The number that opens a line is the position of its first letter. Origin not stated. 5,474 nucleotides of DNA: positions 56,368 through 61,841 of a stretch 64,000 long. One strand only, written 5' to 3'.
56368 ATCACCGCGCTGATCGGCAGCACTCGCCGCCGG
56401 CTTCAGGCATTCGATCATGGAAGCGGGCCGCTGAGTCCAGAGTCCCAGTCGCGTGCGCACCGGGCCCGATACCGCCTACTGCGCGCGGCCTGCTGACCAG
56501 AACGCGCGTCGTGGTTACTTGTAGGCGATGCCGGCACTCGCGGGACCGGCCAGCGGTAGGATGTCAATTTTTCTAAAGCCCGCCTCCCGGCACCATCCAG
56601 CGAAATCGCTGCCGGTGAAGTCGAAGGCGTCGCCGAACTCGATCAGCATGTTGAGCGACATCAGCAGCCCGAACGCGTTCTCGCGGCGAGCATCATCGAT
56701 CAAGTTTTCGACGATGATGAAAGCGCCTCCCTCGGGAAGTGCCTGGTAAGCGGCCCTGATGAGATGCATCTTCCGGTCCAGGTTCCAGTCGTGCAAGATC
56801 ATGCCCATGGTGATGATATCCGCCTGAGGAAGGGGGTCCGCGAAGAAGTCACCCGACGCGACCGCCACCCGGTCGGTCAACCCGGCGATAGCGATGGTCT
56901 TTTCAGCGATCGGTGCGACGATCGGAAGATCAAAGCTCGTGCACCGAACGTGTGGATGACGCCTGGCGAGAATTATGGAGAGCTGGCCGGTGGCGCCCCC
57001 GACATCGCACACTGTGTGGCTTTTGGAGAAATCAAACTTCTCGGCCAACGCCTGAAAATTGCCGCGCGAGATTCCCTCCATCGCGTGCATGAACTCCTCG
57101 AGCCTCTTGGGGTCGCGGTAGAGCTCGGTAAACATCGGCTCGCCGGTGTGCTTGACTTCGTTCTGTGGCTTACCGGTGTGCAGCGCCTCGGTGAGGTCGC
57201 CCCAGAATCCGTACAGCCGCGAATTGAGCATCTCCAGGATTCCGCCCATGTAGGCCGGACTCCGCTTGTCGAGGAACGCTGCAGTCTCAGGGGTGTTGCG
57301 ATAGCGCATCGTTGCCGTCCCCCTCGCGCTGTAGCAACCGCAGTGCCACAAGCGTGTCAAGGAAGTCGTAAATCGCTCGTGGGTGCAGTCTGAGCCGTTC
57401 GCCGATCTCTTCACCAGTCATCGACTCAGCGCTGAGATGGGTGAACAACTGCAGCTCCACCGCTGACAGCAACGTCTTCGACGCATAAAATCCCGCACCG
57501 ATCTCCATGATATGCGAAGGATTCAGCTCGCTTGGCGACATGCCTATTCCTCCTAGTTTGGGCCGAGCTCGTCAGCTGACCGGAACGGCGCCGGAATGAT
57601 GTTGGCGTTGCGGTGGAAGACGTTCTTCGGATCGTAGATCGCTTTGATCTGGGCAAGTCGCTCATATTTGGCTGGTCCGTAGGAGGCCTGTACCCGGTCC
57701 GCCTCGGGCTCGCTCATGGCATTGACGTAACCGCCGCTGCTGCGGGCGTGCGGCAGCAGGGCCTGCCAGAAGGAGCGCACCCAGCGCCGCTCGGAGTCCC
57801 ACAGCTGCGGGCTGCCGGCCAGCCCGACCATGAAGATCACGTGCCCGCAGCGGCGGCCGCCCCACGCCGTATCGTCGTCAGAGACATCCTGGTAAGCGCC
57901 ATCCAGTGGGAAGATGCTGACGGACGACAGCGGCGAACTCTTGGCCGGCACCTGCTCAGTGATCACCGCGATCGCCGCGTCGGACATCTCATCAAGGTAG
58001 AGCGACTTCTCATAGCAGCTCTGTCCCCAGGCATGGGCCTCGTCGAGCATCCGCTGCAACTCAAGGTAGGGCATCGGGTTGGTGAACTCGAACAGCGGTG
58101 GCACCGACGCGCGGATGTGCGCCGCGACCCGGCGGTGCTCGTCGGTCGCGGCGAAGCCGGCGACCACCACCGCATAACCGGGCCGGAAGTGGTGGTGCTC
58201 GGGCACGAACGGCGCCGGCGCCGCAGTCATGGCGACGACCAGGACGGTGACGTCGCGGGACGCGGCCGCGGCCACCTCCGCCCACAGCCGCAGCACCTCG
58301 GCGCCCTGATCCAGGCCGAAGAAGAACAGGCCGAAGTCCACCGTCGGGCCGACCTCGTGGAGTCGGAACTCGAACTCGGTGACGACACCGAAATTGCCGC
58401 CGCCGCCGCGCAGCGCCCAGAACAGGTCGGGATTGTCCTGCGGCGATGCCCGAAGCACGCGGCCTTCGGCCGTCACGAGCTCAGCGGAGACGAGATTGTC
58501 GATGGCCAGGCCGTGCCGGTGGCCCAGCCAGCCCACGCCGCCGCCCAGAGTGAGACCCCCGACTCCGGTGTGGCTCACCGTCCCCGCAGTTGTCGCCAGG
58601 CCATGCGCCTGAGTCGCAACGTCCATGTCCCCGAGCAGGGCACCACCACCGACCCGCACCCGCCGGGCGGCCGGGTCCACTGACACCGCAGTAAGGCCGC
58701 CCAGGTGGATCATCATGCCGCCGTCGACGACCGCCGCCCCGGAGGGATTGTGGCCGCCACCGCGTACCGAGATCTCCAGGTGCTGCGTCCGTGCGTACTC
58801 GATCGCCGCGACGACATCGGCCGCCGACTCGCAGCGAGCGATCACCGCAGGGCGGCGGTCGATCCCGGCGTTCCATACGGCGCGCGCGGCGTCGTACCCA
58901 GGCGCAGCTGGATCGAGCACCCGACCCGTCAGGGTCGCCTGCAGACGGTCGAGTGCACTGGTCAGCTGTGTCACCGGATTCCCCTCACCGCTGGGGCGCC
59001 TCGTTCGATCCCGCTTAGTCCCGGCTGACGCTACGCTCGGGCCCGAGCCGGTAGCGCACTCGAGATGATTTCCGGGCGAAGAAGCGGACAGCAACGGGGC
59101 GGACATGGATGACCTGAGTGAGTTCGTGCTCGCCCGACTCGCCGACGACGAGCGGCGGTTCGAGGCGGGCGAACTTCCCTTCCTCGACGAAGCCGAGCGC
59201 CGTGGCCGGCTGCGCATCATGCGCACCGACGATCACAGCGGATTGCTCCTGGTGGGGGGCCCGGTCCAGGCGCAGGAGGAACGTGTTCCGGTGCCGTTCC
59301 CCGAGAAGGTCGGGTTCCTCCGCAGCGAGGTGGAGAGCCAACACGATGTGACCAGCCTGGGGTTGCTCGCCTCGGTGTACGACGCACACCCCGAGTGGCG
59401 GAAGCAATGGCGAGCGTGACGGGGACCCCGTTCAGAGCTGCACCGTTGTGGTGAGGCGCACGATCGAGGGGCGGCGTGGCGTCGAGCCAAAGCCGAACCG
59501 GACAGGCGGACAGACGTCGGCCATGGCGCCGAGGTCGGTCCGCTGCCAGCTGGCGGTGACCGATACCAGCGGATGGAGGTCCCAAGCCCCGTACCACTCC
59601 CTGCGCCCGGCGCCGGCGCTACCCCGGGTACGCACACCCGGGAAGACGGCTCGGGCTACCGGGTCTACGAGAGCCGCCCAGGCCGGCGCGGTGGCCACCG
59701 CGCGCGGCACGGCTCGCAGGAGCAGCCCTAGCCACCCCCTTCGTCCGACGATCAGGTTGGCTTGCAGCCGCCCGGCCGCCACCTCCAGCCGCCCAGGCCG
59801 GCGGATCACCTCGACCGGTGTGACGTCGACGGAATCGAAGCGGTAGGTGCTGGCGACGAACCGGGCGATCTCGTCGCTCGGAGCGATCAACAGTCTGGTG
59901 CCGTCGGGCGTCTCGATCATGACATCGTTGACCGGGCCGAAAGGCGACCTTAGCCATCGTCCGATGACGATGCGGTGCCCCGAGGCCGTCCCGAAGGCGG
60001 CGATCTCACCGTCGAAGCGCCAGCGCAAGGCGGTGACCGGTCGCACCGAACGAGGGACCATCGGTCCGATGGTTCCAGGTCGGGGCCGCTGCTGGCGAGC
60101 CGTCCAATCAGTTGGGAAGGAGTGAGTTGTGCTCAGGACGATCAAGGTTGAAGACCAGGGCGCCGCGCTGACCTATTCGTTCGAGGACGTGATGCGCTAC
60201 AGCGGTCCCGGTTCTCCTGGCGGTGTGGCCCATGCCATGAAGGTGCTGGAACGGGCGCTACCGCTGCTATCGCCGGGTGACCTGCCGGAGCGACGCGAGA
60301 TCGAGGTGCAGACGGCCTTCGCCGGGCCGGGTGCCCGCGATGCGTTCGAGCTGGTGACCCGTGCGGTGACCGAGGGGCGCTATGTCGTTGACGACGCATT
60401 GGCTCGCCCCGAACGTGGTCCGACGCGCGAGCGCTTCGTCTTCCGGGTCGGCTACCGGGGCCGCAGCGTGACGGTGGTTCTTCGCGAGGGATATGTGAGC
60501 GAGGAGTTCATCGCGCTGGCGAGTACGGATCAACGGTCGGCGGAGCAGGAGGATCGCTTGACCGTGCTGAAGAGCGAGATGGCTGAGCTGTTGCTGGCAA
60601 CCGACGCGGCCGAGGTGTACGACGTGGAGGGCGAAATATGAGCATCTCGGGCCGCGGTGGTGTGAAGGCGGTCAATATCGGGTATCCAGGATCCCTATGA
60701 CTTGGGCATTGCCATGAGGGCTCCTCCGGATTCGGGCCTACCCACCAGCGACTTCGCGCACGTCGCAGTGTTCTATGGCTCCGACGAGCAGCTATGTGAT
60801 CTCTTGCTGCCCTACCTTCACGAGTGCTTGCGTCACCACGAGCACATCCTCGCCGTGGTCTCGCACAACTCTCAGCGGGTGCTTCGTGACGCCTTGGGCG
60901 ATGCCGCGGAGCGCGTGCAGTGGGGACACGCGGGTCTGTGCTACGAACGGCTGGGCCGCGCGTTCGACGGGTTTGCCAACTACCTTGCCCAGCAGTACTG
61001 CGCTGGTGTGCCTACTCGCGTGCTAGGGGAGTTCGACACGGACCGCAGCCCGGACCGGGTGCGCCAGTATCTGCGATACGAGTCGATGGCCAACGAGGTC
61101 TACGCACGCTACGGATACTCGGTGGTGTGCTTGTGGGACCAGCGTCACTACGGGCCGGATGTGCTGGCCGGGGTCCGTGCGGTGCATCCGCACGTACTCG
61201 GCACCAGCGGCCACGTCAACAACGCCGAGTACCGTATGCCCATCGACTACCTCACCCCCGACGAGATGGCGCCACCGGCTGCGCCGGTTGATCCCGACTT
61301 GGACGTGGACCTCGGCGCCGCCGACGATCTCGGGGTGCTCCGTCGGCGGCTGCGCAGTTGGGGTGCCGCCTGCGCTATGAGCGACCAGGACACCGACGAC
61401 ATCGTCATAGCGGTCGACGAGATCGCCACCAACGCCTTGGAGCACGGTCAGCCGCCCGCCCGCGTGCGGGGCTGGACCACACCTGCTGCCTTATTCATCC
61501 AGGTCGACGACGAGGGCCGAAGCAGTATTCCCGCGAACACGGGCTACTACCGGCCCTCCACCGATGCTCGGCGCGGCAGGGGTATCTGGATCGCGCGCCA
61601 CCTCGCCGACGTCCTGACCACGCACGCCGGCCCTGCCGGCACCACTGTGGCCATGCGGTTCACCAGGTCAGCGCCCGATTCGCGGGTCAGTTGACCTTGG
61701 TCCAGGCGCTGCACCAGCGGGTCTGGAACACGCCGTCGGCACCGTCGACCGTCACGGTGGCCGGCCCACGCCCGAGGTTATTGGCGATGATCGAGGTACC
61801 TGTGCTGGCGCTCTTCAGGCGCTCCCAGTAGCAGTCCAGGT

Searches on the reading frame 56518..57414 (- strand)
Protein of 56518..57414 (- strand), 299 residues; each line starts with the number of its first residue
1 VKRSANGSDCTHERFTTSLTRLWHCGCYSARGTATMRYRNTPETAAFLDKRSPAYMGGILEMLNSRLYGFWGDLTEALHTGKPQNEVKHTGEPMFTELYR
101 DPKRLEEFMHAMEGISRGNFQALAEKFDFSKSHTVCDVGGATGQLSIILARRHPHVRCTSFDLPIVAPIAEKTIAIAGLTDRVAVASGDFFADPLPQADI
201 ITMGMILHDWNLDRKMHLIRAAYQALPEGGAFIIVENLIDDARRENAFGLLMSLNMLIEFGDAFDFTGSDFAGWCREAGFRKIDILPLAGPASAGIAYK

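Call 15: search_protein_families(library=pfam, proteins=[window:56518-57414:-], max_evalue=0.01)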
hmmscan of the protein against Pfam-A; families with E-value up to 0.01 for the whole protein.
window:56518-57414:- (299 aa): 6 families
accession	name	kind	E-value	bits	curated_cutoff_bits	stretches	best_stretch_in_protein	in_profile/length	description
PF00891.24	Methyltransf_2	-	4.6e-40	137.7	22.3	1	71-281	1-210/210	O-methyltransferase domain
PF13489.12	Methyltransf_23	-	2.1e-08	34.5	27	1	121-283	14-162/164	Methyltransferase domain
PF05175.20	MTS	-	7.8e-07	29.3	23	1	121-237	21-141/170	Methyltransferase small domain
PF13649.12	Methyltransf_25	-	8.8e-05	23.6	27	1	135-230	1-97/97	Methyltransferase domain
PF08242.18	Methyltransf_12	-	0.00011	23.3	30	1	137-231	2-97/98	Methyltransferase domain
PF01728.25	FtsJ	-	0.0025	18.2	24.1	1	121-193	10-78/181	FtsJ-like methyltransferase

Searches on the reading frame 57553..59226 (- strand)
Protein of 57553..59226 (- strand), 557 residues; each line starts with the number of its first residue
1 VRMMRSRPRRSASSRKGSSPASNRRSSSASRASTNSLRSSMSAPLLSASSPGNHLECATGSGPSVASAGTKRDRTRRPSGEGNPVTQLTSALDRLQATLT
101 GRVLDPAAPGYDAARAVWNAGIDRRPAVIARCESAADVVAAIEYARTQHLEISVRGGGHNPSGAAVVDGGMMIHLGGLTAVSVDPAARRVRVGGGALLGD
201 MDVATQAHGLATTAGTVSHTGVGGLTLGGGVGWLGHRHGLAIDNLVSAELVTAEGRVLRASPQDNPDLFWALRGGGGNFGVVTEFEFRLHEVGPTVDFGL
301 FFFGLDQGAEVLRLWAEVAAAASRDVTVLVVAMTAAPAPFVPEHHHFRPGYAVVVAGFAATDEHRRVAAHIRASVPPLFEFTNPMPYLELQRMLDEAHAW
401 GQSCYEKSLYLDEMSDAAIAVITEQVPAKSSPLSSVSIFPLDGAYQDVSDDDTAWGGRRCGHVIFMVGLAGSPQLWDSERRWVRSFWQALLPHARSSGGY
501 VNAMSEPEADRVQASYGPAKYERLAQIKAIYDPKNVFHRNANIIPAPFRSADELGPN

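Call 15: search_protein_families(library=pfam, proteins=[window:57556-59226:-], max_evalue=0.01)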
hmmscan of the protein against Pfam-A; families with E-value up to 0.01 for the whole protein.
window:57556-59226:- (557 aa): 2 families
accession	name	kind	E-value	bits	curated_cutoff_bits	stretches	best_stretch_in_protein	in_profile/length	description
PF01565.28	FAD_binding_4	-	3.5e-29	101.7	26.4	1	126-260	1-138/139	FAD binding domain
PF08031.17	BBE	-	2.3e-10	40.7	20.6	1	500-543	2-44/45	Berberine and berberine like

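Call 23: find_encoding_contigs(protein=window:57553-59226:-, flank=10000, max_places=10)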
Protein window:57553-59226:- (557 aa): no gene with exactly this product is on record in the collection.

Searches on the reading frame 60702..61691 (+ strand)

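Call 15: search_protein_families(library=pfam, proteins=[window:60702-61691:+], max_evalue=0.01)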
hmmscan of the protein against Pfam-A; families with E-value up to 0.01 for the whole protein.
window:60702-61691:+ (330 aa): 3 families
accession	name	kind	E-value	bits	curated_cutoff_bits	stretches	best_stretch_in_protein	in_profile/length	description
PF14417.12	MEDS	-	4.2e-19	69.4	29.8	1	20-163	2-161/161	MEDS: MEthanogen/methylotroph, DcmR Sensory domain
PF13581.12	HATPase_c_2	-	9.4e-17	61.7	27.4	1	208-320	6-127/127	Histidine kinase-like ATPase domain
PF02518.31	HATPase_c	-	0.007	17.2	26.4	0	230-318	2-105/111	Histidine kinase-, DNA gyrase B-, and HSP90-like ATPase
